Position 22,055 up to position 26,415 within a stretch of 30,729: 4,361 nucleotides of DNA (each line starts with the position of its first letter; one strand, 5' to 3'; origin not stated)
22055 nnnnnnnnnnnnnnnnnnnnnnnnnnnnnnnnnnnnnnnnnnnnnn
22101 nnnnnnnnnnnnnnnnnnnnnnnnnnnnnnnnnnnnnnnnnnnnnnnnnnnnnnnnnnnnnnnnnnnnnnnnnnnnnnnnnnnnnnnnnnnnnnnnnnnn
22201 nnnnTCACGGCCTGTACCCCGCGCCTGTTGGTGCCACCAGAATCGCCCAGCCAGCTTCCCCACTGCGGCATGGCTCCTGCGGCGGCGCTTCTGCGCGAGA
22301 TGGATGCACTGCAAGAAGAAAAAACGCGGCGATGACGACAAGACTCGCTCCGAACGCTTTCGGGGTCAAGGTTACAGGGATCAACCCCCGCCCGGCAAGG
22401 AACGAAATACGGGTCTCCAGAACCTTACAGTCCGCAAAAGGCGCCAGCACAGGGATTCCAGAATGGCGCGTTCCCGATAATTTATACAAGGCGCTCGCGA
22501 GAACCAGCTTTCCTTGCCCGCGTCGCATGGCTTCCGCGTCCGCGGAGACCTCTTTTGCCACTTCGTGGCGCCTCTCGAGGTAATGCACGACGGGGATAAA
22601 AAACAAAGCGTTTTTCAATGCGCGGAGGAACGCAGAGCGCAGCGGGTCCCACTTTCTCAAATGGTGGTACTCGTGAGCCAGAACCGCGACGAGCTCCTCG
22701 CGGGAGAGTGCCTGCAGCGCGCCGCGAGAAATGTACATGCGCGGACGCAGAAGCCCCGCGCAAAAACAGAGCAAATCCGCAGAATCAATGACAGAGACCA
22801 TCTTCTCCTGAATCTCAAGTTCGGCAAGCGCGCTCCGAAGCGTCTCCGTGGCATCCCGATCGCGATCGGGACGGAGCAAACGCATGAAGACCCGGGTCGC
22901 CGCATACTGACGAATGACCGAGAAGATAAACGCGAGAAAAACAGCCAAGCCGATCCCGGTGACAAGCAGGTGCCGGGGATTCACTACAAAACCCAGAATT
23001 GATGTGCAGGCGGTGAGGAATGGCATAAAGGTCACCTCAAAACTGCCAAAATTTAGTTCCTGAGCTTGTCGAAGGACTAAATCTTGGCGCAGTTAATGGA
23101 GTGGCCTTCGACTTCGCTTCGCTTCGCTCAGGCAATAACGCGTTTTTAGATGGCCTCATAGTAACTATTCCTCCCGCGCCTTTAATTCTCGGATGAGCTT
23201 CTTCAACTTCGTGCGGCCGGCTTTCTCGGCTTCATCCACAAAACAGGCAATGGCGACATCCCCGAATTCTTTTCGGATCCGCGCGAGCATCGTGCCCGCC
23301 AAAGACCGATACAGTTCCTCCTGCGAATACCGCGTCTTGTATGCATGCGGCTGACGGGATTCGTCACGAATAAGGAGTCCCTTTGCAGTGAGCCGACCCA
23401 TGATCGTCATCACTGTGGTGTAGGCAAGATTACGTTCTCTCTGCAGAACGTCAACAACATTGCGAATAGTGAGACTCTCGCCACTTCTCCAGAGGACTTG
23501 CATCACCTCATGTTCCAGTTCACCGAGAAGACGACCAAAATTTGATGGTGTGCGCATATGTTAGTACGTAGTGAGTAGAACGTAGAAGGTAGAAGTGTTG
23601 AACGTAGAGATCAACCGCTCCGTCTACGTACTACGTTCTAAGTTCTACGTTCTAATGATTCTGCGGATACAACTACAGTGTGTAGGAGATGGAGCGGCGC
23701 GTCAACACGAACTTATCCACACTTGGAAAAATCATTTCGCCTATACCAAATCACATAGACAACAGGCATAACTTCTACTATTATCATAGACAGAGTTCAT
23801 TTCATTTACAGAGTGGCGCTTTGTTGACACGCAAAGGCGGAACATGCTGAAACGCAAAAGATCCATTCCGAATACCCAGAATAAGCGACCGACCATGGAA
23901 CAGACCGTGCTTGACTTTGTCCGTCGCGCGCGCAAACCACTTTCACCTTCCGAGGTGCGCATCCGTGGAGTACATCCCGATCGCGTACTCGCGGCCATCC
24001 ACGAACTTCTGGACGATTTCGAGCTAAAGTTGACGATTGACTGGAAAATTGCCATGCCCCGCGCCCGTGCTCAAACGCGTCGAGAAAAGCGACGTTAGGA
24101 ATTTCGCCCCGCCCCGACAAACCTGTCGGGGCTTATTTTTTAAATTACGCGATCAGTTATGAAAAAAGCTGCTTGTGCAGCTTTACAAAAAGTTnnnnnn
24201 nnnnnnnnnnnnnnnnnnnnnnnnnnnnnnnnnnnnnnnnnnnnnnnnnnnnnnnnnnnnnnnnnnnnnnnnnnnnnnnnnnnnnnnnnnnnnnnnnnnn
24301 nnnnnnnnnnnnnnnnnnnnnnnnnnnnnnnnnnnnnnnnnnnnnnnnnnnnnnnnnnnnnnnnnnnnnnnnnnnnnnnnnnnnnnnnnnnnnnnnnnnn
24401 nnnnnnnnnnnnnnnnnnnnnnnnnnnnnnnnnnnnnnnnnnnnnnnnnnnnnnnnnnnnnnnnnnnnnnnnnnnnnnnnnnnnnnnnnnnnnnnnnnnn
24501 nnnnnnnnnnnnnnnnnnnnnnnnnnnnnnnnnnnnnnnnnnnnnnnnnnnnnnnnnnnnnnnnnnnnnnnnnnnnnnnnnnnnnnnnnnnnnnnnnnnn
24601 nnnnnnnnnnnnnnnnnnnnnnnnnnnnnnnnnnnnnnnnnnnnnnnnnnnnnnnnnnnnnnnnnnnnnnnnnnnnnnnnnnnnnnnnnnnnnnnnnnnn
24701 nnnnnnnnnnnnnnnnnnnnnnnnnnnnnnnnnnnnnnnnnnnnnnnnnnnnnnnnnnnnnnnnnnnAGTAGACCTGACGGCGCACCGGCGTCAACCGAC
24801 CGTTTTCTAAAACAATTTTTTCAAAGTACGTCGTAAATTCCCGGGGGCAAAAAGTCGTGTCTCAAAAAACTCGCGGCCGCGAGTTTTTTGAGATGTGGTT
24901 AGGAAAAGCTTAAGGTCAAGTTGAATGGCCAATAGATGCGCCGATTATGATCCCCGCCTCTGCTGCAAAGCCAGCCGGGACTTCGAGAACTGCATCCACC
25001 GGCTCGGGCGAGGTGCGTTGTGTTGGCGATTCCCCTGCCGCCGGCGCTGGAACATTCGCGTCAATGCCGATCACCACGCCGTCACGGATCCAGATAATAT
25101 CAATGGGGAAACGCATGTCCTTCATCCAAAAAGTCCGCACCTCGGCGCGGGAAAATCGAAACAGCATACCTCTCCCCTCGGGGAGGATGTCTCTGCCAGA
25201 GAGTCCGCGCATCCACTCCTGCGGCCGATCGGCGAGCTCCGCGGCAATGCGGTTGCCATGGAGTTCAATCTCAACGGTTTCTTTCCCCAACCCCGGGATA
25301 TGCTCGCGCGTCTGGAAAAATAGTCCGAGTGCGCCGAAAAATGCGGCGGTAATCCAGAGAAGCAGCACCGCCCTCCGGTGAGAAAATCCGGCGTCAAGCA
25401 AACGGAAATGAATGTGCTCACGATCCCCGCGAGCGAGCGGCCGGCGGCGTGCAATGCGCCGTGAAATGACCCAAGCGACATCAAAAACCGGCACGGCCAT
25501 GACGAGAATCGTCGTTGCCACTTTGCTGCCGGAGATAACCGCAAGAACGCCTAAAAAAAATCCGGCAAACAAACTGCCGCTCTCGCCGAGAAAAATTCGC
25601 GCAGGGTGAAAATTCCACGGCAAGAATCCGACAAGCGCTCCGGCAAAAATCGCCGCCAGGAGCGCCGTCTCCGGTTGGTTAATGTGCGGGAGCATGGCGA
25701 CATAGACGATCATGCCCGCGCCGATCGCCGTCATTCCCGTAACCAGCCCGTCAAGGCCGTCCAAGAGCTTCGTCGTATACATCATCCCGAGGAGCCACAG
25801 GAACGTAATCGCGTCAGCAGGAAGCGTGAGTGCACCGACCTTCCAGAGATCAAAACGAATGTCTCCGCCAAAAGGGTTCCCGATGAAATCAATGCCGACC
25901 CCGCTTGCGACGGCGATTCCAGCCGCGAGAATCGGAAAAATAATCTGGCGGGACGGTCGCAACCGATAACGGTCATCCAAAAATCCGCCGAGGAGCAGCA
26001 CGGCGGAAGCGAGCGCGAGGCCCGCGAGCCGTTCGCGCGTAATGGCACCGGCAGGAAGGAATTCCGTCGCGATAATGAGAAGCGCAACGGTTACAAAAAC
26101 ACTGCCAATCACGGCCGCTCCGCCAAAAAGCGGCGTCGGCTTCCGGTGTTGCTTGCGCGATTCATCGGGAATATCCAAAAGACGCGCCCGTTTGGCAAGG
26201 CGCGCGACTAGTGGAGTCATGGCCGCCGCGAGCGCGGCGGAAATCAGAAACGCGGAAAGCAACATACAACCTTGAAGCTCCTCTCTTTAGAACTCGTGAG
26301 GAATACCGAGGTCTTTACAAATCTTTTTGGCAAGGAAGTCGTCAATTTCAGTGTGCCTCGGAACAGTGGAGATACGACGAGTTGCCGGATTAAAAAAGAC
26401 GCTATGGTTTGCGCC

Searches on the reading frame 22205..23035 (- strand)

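Call 42: search_protein_families(library=pfam, proteins=[window:22205-23035:-], max_evalue=0.00001)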
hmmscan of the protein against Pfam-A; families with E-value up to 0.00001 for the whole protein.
window:22205-23035:- (276 aa): 2 families
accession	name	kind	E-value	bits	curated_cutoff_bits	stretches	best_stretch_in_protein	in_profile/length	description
PF05569.17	Peptidase_M56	-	5.2e-17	62.4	31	1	29-192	109-272/296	BlaR1 peptidase M56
PF01435.24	Peptidase_M48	-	8.5e-10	39.2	20.3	1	58-150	3-100/186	Peptidase family M48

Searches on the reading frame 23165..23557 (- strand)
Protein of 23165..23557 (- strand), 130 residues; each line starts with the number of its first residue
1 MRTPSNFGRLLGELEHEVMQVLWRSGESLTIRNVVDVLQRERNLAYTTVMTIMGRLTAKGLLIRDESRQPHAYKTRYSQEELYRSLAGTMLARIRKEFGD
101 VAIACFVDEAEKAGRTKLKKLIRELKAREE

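Call 42: search_protein_families(library=pfam, proteins=[window:23165-23557:-], max_evalue=0.00001)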
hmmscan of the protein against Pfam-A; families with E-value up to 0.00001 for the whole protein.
window:23165-23557:- (130 aa): 1 family
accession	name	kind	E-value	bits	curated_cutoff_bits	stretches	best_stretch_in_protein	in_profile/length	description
PF03965.22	Penicillinase_R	-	1.1e-23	84.2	22.6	1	11-125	1-113/115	Penicillinase repressor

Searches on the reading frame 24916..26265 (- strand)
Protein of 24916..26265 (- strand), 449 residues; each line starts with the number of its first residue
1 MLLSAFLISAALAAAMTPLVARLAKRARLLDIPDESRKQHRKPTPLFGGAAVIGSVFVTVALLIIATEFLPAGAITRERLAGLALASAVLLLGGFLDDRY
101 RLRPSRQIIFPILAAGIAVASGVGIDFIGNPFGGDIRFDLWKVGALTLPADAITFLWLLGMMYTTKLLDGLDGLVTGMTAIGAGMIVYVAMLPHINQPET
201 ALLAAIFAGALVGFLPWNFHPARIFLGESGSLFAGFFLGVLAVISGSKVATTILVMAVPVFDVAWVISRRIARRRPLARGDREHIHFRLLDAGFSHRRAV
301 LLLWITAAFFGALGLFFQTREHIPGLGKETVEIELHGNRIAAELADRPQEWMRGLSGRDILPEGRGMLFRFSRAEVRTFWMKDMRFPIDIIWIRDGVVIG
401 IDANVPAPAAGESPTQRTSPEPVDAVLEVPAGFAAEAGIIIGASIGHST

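Call 42: search_protein_families(library=pfam, proteins=[window:24916-26265:-], max_evalue=0.00001)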
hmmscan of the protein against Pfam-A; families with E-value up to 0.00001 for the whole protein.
window:24916-26265:- (449 aa): 2 families
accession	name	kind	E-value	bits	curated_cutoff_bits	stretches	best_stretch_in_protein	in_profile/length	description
PF00953.26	Glycos_transf_4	-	1.4e-29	103.6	27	1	81-245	2-159/160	Glycosyl transferase family 4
PF02643.20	DUF192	-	3.5e-27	94.8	27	1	340-445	1-94/96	Uncharacterized ACR, COG1430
